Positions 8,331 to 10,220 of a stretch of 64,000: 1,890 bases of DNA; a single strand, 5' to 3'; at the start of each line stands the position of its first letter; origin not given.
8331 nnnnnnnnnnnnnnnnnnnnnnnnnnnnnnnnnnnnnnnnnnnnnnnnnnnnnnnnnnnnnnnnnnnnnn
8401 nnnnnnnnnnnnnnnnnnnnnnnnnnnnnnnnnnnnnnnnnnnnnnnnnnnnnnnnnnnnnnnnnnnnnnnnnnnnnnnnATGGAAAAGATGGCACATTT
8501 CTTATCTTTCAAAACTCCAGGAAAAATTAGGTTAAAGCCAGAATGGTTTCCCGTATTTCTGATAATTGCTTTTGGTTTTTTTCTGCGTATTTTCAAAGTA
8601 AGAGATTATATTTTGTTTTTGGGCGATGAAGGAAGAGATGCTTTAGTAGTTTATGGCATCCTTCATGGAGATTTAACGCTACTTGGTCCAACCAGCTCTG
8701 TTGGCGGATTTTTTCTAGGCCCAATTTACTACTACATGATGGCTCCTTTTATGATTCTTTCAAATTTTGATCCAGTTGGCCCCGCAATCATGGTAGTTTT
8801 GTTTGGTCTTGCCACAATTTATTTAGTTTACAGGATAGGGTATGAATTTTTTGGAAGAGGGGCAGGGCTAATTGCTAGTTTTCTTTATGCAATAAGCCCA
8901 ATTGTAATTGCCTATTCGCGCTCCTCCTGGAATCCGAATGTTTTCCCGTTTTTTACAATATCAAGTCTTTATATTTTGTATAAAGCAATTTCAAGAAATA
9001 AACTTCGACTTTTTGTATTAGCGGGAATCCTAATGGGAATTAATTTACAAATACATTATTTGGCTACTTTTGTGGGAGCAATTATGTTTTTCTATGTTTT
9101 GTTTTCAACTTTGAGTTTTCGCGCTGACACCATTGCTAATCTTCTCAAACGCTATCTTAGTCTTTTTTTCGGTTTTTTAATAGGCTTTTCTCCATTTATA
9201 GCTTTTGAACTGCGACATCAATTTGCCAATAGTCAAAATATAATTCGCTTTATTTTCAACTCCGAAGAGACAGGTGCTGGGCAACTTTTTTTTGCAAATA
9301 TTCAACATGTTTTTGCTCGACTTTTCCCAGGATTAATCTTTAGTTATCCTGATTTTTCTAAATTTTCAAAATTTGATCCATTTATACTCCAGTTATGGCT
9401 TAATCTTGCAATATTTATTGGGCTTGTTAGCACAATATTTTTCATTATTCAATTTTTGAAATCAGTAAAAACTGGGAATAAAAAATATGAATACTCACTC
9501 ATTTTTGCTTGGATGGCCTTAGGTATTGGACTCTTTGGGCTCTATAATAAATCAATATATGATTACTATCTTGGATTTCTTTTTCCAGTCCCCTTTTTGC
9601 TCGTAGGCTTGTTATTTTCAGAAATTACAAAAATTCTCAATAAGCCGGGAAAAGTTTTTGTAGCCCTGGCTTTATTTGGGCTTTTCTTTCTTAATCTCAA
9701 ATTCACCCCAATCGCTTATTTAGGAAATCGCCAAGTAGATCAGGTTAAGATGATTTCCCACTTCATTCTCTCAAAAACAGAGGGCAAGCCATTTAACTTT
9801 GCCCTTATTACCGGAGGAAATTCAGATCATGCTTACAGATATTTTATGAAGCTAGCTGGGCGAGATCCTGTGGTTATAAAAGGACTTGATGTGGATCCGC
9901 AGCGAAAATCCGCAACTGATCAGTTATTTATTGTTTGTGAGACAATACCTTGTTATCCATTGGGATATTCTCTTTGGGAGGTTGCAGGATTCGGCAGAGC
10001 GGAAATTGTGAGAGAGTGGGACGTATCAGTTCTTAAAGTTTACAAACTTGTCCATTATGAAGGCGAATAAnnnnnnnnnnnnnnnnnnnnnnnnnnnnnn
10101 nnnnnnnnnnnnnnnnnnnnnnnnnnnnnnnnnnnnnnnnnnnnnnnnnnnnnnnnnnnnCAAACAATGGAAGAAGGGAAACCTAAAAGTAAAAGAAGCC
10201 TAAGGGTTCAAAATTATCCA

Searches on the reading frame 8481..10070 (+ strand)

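Call 61: search_protein_families(library=pfam, proteins=[window:8481-10070:+], max_evalue=0.001)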
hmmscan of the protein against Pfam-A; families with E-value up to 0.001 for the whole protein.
window:8481-10070:+ (529 aa): 1 family
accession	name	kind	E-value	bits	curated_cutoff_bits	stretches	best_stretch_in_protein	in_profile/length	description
PF13231.12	PMT_2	-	3.3e-14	53.9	26.1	1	81-240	4-158/160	Dolichyl-phosphate-mannose-protein mannosyltransferase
